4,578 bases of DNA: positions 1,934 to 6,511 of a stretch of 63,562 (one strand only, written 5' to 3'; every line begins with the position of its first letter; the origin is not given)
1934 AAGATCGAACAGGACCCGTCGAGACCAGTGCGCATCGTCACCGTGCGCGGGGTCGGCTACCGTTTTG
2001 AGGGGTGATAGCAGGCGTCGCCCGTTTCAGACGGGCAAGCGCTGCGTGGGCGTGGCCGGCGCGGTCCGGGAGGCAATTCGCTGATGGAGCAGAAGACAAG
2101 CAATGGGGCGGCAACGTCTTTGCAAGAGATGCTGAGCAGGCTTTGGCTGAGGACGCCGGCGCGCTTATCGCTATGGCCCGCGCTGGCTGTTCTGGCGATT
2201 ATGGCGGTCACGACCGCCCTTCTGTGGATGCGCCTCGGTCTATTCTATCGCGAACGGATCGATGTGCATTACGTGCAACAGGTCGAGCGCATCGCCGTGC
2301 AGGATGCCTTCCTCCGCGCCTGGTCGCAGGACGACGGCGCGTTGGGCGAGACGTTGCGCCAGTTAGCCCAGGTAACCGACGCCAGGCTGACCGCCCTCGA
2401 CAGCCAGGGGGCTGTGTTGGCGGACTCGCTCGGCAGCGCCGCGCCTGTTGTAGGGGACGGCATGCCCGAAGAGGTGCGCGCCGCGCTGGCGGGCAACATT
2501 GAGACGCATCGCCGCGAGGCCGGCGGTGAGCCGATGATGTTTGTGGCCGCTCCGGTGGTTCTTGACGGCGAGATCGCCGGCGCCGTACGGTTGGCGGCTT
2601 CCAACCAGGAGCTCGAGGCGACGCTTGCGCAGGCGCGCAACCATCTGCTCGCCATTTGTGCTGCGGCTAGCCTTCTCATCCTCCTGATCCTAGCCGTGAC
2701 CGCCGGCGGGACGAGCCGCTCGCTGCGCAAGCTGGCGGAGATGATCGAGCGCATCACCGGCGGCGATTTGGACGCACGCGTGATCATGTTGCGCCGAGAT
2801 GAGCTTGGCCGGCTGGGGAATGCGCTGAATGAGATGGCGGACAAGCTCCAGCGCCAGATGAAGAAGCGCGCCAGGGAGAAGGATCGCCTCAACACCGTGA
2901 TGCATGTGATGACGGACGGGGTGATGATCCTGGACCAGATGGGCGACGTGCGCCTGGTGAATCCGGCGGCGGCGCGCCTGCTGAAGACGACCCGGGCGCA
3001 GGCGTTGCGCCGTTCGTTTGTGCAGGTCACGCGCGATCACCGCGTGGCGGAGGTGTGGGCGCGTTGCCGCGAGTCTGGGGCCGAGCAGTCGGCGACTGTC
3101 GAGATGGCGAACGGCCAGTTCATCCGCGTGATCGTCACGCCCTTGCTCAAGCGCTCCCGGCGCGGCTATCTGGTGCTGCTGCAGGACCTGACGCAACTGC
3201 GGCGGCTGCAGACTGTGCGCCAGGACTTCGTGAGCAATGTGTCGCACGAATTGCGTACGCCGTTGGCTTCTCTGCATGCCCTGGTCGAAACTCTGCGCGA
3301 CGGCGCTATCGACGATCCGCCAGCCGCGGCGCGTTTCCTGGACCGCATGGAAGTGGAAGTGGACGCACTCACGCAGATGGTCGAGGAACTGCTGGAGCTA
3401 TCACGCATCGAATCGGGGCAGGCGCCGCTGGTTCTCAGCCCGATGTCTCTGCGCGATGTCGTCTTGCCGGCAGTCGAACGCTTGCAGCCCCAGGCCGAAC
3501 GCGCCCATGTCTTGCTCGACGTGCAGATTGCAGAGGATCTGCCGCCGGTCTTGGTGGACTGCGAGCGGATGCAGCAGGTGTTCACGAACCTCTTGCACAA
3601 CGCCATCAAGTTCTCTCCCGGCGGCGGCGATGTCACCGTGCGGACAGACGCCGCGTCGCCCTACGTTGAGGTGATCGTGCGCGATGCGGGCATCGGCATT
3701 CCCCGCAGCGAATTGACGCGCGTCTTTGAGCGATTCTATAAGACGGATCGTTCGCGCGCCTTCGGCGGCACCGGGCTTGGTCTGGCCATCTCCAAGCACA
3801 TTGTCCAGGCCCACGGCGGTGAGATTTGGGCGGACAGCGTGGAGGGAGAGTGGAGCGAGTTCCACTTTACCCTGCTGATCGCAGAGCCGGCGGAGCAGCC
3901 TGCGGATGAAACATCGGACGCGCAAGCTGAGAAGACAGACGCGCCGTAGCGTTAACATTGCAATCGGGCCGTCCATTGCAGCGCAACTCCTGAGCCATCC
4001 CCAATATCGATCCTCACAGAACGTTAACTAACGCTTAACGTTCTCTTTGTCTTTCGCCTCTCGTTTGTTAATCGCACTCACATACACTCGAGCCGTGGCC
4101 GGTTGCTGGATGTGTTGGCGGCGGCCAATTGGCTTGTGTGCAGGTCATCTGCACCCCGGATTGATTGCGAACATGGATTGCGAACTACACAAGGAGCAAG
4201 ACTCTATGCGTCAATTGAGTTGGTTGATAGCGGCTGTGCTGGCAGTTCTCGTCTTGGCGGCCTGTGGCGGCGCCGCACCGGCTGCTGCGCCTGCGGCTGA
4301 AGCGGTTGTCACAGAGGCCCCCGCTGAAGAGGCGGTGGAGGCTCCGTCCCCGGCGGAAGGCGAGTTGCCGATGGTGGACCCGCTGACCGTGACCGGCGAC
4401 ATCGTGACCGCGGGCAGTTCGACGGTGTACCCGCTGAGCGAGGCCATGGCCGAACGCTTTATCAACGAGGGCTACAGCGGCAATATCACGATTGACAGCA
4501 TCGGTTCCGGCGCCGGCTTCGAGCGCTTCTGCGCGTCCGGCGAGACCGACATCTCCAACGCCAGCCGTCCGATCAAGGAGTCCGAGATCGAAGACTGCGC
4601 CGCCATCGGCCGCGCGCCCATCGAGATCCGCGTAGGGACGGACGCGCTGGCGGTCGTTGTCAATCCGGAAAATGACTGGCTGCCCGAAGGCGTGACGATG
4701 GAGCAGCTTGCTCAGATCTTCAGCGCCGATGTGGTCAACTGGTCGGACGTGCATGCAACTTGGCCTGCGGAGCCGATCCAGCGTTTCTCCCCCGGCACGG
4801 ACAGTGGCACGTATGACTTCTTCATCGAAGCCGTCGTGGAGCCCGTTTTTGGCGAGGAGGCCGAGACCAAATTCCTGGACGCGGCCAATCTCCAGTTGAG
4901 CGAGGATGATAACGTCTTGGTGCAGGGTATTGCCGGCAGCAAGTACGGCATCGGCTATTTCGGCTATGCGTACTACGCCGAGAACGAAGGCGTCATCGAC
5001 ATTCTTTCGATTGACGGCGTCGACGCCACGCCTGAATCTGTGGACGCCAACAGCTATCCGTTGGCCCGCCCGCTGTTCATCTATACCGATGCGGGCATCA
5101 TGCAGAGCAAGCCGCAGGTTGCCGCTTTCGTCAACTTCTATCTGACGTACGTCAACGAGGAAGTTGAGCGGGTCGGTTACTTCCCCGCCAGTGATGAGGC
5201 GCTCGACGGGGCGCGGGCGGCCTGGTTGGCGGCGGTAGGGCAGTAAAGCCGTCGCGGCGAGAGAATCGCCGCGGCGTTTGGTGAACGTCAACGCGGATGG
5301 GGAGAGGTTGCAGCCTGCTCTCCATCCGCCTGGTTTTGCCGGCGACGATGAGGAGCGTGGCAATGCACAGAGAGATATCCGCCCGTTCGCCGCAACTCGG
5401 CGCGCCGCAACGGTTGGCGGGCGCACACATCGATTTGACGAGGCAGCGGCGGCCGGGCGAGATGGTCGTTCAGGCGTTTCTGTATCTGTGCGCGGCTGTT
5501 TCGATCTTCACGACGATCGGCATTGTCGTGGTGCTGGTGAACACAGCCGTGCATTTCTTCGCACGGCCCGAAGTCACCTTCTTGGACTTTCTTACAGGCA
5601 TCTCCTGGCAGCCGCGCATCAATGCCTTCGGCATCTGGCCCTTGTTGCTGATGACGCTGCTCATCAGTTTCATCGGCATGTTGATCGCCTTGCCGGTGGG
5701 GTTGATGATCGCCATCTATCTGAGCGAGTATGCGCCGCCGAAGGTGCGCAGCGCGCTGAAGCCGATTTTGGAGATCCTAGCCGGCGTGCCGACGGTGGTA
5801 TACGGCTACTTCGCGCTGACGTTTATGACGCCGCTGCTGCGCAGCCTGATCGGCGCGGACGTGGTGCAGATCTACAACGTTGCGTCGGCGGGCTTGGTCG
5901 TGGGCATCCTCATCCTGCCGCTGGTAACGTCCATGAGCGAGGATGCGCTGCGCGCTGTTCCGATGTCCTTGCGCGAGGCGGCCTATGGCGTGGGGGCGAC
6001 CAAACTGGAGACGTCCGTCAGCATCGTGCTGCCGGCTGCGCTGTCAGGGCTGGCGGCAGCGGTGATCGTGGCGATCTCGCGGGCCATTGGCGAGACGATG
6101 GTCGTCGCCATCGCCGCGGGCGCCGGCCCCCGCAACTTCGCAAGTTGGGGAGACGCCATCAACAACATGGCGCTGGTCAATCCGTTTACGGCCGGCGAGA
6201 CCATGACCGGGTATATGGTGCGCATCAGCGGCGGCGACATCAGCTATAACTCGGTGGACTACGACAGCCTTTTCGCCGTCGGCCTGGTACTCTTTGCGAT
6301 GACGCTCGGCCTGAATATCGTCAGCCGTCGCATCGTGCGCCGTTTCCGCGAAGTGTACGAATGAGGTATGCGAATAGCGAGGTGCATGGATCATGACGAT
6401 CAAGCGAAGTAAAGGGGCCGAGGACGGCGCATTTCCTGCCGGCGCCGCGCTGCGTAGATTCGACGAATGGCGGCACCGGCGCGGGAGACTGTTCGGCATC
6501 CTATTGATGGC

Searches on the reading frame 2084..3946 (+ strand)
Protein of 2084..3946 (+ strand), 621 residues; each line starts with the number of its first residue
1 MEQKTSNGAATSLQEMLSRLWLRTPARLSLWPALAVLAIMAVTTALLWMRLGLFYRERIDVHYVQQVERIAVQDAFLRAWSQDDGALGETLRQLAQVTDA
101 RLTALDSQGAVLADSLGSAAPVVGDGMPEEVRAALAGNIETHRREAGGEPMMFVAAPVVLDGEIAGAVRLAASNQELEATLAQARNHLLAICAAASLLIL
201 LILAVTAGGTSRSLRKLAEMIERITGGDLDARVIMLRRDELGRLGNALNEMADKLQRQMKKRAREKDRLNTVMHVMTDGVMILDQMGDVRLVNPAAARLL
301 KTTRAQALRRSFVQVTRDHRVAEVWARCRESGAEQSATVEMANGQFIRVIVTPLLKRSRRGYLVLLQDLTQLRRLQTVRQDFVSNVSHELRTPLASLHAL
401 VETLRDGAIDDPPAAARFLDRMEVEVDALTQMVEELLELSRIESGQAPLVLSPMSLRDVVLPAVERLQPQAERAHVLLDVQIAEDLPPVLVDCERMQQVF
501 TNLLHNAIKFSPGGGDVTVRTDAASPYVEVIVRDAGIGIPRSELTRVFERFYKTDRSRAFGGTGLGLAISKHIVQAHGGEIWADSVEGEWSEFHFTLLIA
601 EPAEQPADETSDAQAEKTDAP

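Call 61: search_protein_families(library=pfam, proteins=[window:2084-3946:+], max_evalue=0.00001)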
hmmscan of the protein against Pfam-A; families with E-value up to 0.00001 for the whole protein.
window:2084-3946:+ (621 aa): 6 families
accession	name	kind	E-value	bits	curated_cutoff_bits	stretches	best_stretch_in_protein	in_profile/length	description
PF02518.31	HATPase_c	-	4.3e-29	101.6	26.4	1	494-598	4-108/111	Histidine kinase-, DNA gyrase B-, and HSP90-like ATPase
PF00512.31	HisKA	-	8.5e-18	64.6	26.9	1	379-445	2-66/66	His Kinase A (phospho-acceptor) domain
PF00672.30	HAMP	-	5e-13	49.6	25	1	207-256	3-52/53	HAMP domain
PF00989.32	PAS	-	1.4e-07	32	22.6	1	268-368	2-112/113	PAS fold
PF13188.13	PAS_8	-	5.6e-06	26.5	21.8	0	268-320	2-55/65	PAS domain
PF08448.16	PAS_4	-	6.9e-06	26.7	23.1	0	276-374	4-110/110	PAS fold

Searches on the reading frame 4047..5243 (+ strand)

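Call 61: search_protein_families(library=pfam, proteins=[window:4047-5243:+], max_evalue=0.00001)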
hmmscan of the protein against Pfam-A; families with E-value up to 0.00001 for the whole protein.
window:4047-5243:+ (399 aa): 1 family
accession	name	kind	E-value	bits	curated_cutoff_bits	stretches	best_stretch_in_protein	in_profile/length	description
PF12849.12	PBP_like_2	-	8.4e-36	124.5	27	1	115-366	8-264/267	PBP superfamily domain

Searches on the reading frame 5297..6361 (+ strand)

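Call 61: search_protein_families(library=pfam, proteins=[window:5297-6361:+], max_evalue=0.00001)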
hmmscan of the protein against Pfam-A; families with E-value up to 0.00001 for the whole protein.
window:5297-6361:+ (355 aa): 1 family
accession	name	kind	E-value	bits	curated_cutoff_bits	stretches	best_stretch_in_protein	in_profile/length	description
PF00528.27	BPD_transp_1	-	6.9e-14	52.4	26.4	1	133-350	3-182/184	Binding-protein-dependent transport system inner membrane component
